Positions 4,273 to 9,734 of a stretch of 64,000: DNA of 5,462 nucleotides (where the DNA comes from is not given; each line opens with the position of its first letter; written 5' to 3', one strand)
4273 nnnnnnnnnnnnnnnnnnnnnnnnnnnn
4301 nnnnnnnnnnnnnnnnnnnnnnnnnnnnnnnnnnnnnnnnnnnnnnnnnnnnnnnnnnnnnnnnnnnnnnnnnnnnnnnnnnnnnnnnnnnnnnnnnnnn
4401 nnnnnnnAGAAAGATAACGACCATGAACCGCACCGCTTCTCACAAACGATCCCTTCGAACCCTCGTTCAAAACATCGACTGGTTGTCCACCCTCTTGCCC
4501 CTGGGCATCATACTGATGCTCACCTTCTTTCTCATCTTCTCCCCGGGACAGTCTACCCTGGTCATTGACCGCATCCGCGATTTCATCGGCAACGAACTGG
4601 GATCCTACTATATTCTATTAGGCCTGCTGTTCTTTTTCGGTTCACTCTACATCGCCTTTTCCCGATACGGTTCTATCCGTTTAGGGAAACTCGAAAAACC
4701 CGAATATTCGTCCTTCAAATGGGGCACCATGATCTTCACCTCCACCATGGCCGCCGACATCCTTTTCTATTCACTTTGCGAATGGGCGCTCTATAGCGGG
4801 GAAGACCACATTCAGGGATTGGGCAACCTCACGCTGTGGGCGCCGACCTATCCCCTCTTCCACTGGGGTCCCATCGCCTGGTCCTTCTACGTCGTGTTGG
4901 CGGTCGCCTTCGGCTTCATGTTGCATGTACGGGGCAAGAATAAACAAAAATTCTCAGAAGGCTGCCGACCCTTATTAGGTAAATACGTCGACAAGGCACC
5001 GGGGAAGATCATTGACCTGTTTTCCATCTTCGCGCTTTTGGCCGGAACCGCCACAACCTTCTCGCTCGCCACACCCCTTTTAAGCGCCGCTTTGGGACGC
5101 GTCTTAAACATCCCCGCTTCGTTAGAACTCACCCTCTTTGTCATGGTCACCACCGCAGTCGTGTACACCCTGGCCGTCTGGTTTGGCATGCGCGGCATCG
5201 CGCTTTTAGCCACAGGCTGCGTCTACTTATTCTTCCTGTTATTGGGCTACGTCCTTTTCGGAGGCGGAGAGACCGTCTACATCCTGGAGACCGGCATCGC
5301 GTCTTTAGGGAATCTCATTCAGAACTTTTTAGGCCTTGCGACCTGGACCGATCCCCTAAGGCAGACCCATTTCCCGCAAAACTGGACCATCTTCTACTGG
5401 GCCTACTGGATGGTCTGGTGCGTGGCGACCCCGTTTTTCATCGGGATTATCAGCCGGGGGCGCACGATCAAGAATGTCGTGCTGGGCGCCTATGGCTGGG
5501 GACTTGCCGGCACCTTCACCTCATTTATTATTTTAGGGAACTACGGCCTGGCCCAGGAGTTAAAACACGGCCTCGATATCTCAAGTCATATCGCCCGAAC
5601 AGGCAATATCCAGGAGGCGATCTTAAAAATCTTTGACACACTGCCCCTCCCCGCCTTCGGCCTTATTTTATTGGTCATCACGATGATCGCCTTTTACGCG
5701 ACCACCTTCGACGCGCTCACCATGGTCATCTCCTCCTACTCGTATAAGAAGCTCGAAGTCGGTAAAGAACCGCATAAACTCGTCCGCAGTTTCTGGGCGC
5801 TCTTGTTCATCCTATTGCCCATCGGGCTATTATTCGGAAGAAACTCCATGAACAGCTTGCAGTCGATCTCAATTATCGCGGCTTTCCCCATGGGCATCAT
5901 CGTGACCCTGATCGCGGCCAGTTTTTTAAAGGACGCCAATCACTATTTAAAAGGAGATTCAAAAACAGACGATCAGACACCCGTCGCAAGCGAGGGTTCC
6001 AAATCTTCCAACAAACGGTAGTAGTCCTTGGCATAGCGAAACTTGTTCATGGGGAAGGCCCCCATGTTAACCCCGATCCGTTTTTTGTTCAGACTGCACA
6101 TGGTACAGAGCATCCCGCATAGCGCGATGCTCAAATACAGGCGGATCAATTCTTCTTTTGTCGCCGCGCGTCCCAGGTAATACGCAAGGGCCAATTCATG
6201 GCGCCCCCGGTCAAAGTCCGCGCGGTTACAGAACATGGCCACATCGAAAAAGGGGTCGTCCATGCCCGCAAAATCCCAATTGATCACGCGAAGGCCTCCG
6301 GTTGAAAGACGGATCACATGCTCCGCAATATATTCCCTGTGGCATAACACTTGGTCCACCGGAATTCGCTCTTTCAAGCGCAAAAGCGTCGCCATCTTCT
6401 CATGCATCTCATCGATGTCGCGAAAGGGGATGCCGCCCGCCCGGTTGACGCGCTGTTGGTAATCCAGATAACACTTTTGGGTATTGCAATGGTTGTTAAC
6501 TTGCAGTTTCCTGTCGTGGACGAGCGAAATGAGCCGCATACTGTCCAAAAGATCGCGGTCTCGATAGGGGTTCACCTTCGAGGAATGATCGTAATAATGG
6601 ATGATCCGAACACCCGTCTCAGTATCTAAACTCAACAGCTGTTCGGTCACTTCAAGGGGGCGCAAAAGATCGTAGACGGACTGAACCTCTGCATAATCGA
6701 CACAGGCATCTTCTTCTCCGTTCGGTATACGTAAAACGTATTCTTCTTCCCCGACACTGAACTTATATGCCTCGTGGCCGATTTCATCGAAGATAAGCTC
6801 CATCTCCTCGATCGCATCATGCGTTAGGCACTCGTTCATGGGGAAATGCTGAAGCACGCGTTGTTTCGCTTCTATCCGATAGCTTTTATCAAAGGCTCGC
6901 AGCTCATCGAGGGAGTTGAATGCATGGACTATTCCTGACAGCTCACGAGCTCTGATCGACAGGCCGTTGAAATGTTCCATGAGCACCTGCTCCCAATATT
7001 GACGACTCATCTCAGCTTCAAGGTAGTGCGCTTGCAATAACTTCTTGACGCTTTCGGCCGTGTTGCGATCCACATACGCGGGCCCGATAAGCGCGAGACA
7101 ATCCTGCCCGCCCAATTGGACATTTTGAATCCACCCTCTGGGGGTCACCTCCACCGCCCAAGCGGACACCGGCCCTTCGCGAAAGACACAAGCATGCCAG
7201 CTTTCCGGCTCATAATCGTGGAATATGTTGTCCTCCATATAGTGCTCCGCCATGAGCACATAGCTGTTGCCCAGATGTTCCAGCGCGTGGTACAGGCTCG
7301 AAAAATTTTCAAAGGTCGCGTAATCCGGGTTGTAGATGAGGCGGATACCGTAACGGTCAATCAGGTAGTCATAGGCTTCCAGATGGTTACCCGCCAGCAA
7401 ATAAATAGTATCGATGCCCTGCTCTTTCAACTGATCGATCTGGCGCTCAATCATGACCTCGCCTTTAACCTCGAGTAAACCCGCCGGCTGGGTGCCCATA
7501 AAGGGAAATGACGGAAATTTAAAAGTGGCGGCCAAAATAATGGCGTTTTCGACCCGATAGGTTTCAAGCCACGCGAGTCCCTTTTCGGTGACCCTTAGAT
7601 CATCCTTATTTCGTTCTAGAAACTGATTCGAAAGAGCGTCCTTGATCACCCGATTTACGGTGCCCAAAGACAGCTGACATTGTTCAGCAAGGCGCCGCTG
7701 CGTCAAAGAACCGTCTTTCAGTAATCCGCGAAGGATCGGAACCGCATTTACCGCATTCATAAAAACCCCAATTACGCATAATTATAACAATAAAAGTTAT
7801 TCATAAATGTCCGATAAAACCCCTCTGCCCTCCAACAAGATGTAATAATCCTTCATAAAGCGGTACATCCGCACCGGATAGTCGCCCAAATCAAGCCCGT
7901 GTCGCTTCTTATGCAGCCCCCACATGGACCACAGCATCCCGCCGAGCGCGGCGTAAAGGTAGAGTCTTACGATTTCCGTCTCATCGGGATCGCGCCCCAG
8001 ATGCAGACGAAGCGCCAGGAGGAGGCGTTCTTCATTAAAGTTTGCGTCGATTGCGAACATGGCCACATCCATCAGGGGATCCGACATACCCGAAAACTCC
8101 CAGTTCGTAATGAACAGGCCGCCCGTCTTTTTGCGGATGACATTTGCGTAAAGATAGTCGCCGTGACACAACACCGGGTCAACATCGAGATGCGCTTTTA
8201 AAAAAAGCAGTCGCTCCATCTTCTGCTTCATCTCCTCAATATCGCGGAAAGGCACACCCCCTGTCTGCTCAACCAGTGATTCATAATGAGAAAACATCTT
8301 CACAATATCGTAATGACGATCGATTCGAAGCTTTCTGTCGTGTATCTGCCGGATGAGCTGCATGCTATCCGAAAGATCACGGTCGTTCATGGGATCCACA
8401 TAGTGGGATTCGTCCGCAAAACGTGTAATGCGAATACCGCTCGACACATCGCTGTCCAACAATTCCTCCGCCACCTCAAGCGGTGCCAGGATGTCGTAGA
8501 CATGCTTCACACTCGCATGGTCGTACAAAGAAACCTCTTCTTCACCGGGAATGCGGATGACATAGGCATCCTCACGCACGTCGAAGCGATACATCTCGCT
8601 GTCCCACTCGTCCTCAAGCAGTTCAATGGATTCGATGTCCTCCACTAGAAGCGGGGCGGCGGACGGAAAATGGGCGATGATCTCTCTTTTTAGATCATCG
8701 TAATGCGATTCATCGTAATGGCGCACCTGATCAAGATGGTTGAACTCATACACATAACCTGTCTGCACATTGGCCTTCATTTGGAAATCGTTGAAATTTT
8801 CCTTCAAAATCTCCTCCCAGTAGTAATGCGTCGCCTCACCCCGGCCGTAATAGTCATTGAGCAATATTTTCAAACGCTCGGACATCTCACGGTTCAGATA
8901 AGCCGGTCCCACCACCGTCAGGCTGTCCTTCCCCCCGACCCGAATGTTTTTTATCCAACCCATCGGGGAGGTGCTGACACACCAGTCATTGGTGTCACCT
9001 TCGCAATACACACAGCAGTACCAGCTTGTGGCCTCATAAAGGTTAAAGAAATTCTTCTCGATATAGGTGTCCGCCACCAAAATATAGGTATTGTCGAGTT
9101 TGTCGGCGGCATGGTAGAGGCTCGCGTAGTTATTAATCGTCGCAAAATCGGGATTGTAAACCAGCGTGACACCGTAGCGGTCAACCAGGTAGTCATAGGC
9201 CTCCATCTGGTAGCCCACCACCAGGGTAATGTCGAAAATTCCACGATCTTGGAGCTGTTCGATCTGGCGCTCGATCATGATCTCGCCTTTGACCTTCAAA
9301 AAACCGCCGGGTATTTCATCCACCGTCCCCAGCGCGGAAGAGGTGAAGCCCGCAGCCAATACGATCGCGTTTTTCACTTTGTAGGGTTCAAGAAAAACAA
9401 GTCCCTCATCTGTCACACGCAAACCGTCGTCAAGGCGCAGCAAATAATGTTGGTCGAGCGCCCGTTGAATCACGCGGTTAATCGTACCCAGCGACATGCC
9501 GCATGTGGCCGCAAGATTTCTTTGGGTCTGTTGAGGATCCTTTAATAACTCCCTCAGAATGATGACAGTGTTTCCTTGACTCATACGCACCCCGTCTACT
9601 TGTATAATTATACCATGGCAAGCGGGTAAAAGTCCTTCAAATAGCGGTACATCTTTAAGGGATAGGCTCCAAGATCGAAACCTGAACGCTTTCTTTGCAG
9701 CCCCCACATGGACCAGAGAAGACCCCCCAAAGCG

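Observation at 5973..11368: Three tandem wHTH-LicC-LicA paralogs with eroded catalytic motifs in both enzyme domains: candidate ligand-sensing transcription factors built from pseudoenzymes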

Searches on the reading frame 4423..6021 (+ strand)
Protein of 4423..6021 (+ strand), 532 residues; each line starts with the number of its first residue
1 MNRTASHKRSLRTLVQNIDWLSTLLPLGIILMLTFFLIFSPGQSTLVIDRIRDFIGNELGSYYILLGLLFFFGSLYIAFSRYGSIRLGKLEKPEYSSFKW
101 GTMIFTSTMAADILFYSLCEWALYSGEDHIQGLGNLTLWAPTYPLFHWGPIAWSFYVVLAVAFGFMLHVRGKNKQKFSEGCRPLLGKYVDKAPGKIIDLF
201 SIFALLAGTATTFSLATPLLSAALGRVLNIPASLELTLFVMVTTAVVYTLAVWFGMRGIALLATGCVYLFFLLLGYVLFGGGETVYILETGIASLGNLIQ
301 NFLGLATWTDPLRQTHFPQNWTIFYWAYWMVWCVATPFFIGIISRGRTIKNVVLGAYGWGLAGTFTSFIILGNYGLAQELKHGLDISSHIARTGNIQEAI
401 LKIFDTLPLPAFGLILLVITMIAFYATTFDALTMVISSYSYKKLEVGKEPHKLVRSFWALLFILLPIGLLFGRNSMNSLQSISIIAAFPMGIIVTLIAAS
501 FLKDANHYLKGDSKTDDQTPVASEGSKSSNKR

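Call 3: search_protein_families(library=pfam, proteins=[window:4423-6021:+], max_evalue=0.01)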
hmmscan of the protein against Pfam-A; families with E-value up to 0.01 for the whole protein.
window:4423-6021:+ (532 aa): 1 family
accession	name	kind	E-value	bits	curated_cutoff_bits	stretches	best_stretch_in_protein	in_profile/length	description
PF02028.23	BCCT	-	6.2e-120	401.4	27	1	24-506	3-483/485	BCCT, betaine/carnitine/choline family transporter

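Call 4: search_protein_families(library=ncbifam, proteins=[window:4423-6021:+], max_evalue=0.01)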
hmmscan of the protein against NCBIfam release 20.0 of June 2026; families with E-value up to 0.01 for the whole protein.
window:4423-6021:+ (532 aa): 5 families
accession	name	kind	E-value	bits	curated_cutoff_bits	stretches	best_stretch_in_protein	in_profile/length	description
TIGR00842.1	bcct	subfamily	3e-121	405.3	407.55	1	61-505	2-449/452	BCCT family transporter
NF002887.1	PRK03356.1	equivalog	2.1e-83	280.7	541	1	25-505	16-496/497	L-carnitine/gamma-butyrobetaine antiporter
NF047988.1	betaine_BCCT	equivalog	5e-73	246.3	650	1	29-504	9-480/483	glycine betaine uptake BCCT transporter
NF007412.0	PRK09950.1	equivalog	9.9e-71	238.9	647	1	24-503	14-494/536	BCCT family transporter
NF007399.1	PRK09928.1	subfamily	4.7e-58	196.7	695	1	28-526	21-520/675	choline BCCT transporter BetT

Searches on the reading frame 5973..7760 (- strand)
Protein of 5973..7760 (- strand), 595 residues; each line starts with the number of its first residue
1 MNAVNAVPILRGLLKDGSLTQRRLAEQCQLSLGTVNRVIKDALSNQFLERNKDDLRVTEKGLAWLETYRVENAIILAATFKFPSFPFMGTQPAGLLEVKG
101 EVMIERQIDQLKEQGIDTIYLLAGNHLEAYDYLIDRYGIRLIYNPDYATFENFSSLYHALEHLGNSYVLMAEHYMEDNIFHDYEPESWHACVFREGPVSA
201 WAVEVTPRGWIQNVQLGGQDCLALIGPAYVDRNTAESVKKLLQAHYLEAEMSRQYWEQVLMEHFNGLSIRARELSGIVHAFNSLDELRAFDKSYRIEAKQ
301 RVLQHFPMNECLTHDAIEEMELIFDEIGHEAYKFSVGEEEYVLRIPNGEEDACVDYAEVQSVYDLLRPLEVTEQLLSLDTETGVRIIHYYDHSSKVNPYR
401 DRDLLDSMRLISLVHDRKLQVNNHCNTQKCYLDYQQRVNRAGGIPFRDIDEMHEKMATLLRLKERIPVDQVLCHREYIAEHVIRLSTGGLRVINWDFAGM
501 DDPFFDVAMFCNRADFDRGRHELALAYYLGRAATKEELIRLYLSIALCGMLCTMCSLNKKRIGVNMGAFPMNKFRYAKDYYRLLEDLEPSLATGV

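Call 3: search_protein_families(library=pfam, proteins=[window:5973-7760:-], max_evalue=0.01)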
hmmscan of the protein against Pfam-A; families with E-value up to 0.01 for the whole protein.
window:5973-7760:- (595 aa): 8 families
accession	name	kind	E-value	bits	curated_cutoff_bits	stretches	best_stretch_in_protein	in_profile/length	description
PF01636.29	APH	-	9.4e-10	39.1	23.2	1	329-521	9-222/239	Phosphotransferase enzyme family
PF12804.13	NTP_transf_3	-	1.3e-08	35.6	27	1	88-170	12-91/160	MobA-like NTP transferase domain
PF13412.12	HTH_24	-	3.3e-06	27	21.9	1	9-41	8-40/48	Winged helix-turn-helix DNA-binding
PF25213.1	HVO_A0261_N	-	4.3e-06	26.9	35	1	4-68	11-74/86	HVO_A0261 N-terminal domain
PF01633.27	Choline_kinase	-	0.0031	17.3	29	1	431-514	131-207/300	Choline/ethanolamine kinase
PF06969.22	HemN_C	-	0.0043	17.5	24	0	22-63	24-66/67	HemN C-terminal domain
PF01047.28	MarR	-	0.0043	17.4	24.6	1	9-54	8-55/59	MarR family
PF14947.12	HTH_45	-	0.0082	16.6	25.5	0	15-69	16-70/77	Winged helix-turn-helix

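Call 4: search_protein_families(library=ncbifam, proteins=[window:5973-7760:-], max_evalue=0.01)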
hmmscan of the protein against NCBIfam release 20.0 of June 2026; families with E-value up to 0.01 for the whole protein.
window:5973-7760:- (595 aa): 8 families
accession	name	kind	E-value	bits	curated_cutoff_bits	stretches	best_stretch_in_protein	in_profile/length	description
NF041256.1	GntI_guanitoxin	equivalog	1.3e-13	51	357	1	320-538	18-240/282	guanitoxin biosynthesis pre-guanitoxin N-oxide kinase GntI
NF045665.1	NTPtran_DVU1551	equivalog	2.1e-07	30.3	315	1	94-165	19-89/359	DVU_1551 family NTP transferase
NF041135.1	IPPtranDIPPsyn_Thcocales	equivalog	6.5e-07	28.7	580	1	72-178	2-107/419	bifunctional L-myo-inositol-1-phosphate cytidylyltransferase/CDP-L-myo-inositol myo-inositolphosphotransferase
TIGR02721.1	ycfN_thiK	equivalog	6e-05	22.3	299.45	1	451-534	127-207/256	thiamine kinase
NF045761.1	NAMPUrTaseMurU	equivalog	7.6e-05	22.7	250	1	73-171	3-104/226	N-acetylmuramate alpha-1-phosphate uridylyltransferase MurU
NF041313.1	UDPGP_AglF_Halo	equivalog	0.00054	19.5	400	1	73-163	3-95/234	UTP--glucose-1-phosphate uridylyltransferase AglF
TIGR02904.1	spore_ysxE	equivalog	0.00082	18.7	263.55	1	437-513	169-239/309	spore coat protein YsxE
TIGR04176.1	MarR_EPS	equivalog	0.0033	17.5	88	0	8-43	8-43/105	MarR family EPS-associated transcriptional regulator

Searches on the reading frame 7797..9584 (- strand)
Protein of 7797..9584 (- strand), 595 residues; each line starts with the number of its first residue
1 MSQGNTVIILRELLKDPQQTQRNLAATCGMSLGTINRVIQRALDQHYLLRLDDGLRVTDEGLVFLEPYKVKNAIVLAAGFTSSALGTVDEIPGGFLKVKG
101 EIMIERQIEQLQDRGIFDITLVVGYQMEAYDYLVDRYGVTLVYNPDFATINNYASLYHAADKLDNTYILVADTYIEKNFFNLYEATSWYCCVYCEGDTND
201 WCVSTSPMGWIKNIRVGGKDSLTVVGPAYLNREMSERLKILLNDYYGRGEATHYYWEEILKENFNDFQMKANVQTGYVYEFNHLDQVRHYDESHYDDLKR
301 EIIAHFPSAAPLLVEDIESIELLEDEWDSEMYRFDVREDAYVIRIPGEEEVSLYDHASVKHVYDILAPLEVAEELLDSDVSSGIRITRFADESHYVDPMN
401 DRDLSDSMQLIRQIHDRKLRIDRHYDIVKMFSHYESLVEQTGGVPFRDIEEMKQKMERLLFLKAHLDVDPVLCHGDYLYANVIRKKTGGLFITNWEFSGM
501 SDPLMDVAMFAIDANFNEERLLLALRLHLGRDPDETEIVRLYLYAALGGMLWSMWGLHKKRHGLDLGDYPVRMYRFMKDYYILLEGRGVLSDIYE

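Call 3: search_protein_families(library=pfam, proteins=[window:7797-9584:-], max_evalue=0.01)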
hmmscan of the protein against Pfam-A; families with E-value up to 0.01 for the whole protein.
window:7797-9584:- (595 aa): 6 families
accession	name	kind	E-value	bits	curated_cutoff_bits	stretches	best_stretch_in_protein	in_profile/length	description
PF01636.29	APH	-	1.6e-08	35.1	23.2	1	320-519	2-217/239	Phosphotransferase enzyme family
PF01633.27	Choline_kinase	-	2.5e-08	34.1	29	1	335-515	20-208/300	Choline/ethanolamine kinase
PF13412.12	HTH_24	-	1.2e-07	31.7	21.9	1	9-46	8-45/48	Winged helix-turn-helix DNA-binding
PF12804.13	NTP_transf_3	-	5.1e-07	30.4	27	1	73-171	1-92/160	MobA-like NTP transferase domain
PF25213.1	HVO_A0261_N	-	0.0004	20.6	35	1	8-68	15-74/86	HVO_A0261 N-terminal domain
PF24409.1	wHTH-PRTase_assc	-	0.0018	18.7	27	1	13-70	6-60/83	wHTH-PRTase associated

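Call 4: search_protein_families(library=ncbifam, proteins=[window:7797-9584:-], max_evalue=0.01)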
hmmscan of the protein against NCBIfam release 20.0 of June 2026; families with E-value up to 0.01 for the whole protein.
window:7797-9584:- (595 aa): 12 families
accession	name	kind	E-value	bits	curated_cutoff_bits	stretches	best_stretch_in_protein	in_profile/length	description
NF041256.1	GntI_guanitoxin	equivalog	3.7e-17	62.5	357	1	319-557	17-259/282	guanitoxin biosynthesis pre-guanitoxin N-oxide kinase GntI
NF045665.1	NTPtran_DVU1551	equivalog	3.1e-09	36.3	315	1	72-165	2-89/359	DVU_1551 family NTP transferase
NF041135.1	IPPtranDIPPsyn_Thcocales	equivalog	4.7e-09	35.7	580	1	72-180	2-109/419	bifunctional L-myo-inositol-1-phosphate cytidylyltransferase/CDP-L-myo-inositol myo-inositolphosphotransferase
TIGR03992.1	Arch_glmU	subfamily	3.8e-07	29.3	292.1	1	72-183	2-118/393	bifunctional sugar-1-phosphate nucleotidylyltransferase/acetyltransferase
NF041313.1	UDPGP_AglF_Halo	equivalog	1.5e-06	27.8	400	1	72-141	2-73/234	UTP--glucose-1-phosphate uridylyltransferase AglF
NF049965.1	GlMnHpPGnyltfHddC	equivalog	9.1e-06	25.5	300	1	72-278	2-205/221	D-glycero-D-manno-heptose 1-phosphate guanosyltransferase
TIGR04176.1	MarR_EPS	equivalog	1.7e-05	24.8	88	1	7-45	7-45/105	MarR family EPS-associated transcriptional regulator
NF045761.1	NAMPUrTaseMurU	equivalog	3.5e-05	23.8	250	1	73-177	3-110/226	N-acetylmuramate alpha-1-phosphate uridylyltransferase MurU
TIGR02721.1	ycfN_thiK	equivalog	0.00078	18.7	299.45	1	460-514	136-189/256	thiamine kinase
NF046102.1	CellCycRegCcrZ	equivalog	0.0012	18.3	400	1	404-510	93-193/260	cell cycle regulator CcrZ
NF033068.1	APH_3p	equivalog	0.0016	18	205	1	467-519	172-226/255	APH(3') family aminoglycoside O-phosphotransferase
TIGR03310.1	matur_MocA_YgfJ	equivalog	0.0096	15.9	186.45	0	72-148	1-73/188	molybdenum cofactor cytidylyltransferase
